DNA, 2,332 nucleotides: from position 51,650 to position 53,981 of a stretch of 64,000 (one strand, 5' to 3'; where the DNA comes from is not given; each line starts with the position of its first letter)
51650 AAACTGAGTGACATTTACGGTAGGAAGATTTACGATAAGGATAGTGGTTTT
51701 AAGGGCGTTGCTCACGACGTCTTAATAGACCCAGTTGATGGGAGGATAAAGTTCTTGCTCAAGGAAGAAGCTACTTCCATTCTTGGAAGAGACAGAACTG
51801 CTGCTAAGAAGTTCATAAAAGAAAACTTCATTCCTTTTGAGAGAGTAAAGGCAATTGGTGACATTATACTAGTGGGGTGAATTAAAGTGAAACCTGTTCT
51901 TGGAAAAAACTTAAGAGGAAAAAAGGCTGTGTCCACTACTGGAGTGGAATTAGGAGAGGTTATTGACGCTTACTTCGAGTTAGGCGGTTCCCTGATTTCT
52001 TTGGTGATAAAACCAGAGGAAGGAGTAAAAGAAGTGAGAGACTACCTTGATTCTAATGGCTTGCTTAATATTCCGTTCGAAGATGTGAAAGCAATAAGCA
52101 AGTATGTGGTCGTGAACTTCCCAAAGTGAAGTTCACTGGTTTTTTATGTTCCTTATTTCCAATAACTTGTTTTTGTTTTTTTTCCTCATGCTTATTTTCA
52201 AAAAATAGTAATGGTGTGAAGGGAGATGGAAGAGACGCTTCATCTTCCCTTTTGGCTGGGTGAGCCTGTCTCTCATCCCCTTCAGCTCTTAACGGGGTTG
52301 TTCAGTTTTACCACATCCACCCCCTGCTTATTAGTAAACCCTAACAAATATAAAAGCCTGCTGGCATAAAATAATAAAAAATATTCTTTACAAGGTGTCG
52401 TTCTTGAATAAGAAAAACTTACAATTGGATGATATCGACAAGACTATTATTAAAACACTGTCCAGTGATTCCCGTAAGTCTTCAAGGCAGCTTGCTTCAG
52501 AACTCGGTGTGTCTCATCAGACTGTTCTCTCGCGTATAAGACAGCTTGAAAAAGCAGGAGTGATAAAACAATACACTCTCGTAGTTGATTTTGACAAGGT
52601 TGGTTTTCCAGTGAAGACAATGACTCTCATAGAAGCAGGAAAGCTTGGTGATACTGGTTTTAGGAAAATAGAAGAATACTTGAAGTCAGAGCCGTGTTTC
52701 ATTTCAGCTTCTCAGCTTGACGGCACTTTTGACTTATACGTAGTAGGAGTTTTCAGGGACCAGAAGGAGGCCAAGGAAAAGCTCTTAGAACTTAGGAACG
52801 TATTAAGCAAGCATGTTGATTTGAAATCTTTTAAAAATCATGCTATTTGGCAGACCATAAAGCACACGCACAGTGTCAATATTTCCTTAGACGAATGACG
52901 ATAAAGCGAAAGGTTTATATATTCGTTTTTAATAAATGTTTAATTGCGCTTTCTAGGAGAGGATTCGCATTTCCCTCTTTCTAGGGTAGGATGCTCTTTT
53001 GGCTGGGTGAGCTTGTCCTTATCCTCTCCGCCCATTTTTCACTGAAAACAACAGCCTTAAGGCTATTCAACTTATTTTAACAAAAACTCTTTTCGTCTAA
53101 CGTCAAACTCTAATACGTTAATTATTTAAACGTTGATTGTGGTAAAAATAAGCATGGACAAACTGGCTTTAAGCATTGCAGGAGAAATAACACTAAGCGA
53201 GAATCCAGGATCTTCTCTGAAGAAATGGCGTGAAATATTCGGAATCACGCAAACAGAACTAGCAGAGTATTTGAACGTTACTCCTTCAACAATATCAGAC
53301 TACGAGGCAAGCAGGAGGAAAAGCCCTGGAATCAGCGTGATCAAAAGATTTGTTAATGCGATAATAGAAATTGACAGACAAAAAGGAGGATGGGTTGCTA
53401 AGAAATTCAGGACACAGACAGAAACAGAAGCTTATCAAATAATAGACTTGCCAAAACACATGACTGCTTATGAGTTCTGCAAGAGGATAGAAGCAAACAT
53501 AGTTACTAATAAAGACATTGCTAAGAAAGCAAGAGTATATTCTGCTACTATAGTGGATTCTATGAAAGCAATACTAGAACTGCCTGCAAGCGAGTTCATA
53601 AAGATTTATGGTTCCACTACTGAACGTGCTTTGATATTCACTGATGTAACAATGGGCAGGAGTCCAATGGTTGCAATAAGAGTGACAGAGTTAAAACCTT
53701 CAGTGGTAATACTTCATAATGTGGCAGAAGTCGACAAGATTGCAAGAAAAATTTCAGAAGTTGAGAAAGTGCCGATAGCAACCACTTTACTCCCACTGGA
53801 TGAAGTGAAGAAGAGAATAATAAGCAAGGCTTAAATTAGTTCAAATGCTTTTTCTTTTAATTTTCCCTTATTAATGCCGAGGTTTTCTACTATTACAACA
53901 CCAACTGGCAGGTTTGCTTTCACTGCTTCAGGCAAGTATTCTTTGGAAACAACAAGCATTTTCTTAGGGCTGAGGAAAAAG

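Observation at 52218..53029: A roughly 70-nt structured element with a conserved core occurs on both sides of the lrp gene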

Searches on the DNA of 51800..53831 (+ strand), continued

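Call 48: search_with_rna_model(model_id=R1, sources=[window, L001, L002, L003, L005, L006, L010, L021, L022, L024, L027, L028, L029, L030, L031, L032, L033, L034, L035, L036, L037, L038, L039, L040, L041, L042, L043, L044, L045, L046, L047, L048, L049, L050], max_evalue=10)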
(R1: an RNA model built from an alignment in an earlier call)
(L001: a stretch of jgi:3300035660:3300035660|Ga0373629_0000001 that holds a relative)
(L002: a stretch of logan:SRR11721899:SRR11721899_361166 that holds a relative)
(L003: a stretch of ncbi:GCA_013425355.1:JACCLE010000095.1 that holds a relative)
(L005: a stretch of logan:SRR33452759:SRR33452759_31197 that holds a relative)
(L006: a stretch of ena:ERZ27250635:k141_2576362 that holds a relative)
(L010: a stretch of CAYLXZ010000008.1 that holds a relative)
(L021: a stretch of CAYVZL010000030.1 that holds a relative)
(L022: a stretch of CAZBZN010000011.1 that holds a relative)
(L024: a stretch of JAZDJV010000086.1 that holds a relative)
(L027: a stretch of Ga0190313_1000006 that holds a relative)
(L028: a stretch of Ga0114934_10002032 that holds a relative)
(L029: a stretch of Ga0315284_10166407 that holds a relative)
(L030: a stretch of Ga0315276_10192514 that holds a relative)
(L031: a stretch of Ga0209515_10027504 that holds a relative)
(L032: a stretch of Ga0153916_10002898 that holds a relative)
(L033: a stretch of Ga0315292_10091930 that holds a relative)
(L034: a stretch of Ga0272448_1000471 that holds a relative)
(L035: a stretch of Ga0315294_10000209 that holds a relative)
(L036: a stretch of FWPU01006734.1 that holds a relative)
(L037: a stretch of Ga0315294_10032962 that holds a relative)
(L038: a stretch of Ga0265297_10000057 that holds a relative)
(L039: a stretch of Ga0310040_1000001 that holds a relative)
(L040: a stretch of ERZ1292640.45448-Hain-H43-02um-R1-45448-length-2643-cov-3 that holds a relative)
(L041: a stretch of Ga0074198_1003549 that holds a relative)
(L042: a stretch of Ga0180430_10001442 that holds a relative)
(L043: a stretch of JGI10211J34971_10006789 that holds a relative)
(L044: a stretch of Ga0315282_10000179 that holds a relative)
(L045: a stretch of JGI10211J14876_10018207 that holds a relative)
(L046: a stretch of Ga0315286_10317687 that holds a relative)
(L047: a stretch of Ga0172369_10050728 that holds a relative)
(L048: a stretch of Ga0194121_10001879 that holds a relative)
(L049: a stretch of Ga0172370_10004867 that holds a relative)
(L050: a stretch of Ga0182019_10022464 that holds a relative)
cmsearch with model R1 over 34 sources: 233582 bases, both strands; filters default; matches with E-value up to 10: 44.
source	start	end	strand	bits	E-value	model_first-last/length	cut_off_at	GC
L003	1257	1331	+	77.6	8e-19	1-75/75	no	0.6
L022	2586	2660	+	72.8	1.7e-17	1-75/75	no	0.53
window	52214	52288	+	72.7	1.7e-17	1-75/75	no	0.55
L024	1851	1925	+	71.8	3.2e-17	1-75/75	no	0.59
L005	2680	2754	+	69.8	1.1e-16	1-75/75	no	0.48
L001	2808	2885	+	67.6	4.6e-16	1-75/75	no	0.53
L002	2226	2303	+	67.6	4.6e-16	1-75/75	no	0.53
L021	2181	2257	+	67.2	5.8e-16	1-75/75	no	0.52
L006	740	814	+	62.9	9.3e-15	1-75/75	no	0.52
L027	2546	2616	+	62.2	1.5e-14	1-75/75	no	0.52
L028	2546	2615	+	56.3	6.5e-13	1-75/75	no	0.51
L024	2189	2265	+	30.1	1.2e-05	1-75/75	no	0.51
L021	2959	3036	+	24.6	0.00042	1-75/75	no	0.45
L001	3569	3645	+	23.9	0.00065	1-75/75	no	0.48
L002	2987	3063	+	23.9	0.00065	1-75/75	no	0.48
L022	2955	2970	+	18.6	0.018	39-54/75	no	0.62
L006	1563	1577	+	17.1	0.05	40-54/75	no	0.67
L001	2809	2888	-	16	0.099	1-75/75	no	0.51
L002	2227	2306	-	16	0.099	1-75/75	no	0.51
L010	7638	7651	-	15.2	0.17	41-54/75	no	0.71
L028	2909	2926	+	14.6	0.25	37-54/75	no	0.56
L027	2912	2928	+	14.1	0.33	38-54/75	no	0.59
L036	5200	5255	+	14.1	0.34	1-75/75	no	0.57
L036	6565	6636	-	14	0.35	1-75/75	no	0.54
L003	2048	2065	+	13.8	0.41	37-54/75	no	0.61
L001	3571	3640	-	13.7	0.45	1-75/75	no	0.5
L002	2989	3058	-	13.7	0.45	1-75/75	no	0.5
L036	6558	6634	+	13.3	0.55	1-75/75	no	0.57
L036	3654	3751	+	11.6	1.6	1-75/75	no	0.5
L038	1534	1606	-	11.2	2.2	1-75/75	no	0.38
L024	1846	1927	-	10.7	2.9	1-75/75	no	0.59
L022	2586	2660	-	10.6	3.1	1-75/75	no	0.53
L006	742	815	-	10.4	3.6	1-75/75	no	0.51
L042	176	214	+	9.5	6.4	1-75/75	no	0.49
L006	1511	1550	+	9.4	6.7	1-75/75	no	0.43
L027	2546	2610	-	8.8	9.8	1-75/75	no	0.52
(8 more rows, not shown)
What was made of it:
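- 52218..52283 (-): Element A structured domain: closing helix P1 (arms 52218-52236 and 52268-52283) enclosing hairpin P3 and an A-rich linker. The strand is assigned as minus with about 60% confidence. The DNA is a direct repeat of B. Model R1 scores 72.7 bits at 52214-52288 (call 48).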

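Call 51: search_rna_families(sources=[L003, L006, L021, L024, L027, L002], threshold=evalue, max_evalue=10)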
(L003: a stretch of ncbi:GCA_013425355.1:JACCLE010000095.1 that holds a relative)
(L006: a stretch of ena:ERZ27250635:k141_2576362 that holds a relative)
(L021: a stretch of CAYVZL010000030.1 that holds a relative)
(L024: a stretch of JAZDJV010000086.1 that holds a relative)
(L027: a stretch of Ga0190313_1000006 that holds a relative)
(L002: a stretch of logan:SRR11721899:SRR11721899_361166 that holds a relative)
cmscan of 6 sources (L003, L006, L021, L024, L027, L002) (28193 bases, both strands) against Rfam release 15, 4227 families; matches with E-value up to 10: 3.
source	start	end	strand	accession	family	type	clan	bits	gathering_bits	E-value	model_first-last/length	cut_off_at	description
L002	1670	1860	+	RF02142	HOXA11-AS1_6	Gene; lncRNA;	-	23.1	50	0.52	1-179/179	no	HOXA11 antisense RNA 1 conserved region 6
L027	2502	2620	+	RF02995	IMES-5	Gene; sRNA;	-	22.6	96.1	2.1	1-150/150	no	IMES-5 RNA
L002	5758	5858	-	RF02813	PA5194_thermometer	Cis-reg; thermoregulator;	-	20.4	60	5.5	1-105/105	no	Pseudomonas PA5194 thermometer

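Call 66: search_with_rna_model(model_id=R1, sources=[L107, L108, L109, L110, L111, L112, L113, L114], max_evalue=1)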
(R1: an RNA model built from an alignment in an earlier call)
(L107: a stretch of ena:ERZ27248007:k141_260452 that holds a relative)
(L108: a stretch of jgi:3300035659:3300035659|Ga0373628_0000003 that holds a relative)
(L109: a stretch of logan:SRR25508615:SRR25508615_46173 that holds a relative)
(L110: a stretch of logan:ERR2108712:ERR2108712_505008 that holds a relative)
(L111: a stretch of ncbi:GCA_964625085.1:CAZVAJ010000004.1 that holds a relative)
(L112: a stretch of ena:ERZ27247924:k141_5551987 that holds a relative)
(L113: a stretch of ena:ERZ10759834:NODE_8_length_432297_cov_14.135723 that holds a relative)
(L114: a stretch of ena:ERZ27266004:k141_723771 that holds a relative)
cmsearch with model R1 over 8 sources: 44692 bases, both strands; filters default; matches with E-value up to 1: 17.
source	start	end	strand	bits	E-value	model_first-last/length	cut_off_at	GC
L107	1237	1311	+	72.8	3.3e-18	1-75/75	no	0.53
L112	1550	1625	+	59.4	1.7e-14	1-75/75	no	0.57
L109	1544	1620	+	50.6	4.5e-12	1-75/75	no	0.56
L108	1536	1611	+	49.2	1.2e-11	1-75/75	no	0.63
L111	2055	2130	+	46.3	7.2e-11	1-75/75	no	0.61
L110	2357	2432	-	37.1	2.7e-08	1-75/75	no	0.54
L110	2036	2105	-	28.4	6.9e-06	1-75/75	no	0.47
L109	2329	2399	+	22.4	0.00032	1-75/75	no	0.46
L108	2313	2390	+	19.4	0.0021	1-75/75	no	0.47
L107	1606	1621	+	18.6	0.0035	39-54/75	no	0.62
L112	2366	2381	+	18.6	0.0035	39-54/75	no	0.62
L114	1442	1492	+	15.9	0.02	14-62/75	no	0.51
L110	2355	2437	+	11.2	0.4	1-75/75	no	0.51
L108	1536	1611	-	11.1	0.45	1-75/75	no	0.63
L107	1237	1311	-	10.6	0.59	1-75/75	no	0.53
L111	2058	2127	-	10.6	0.61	1-75/75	no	0.61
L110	2039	2098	+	10.5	0.66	1-75/75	no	0.5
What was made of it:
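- The A model hits B over its full length on plus at E = 1e-5 to 2e-3 (calls 48, 66).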
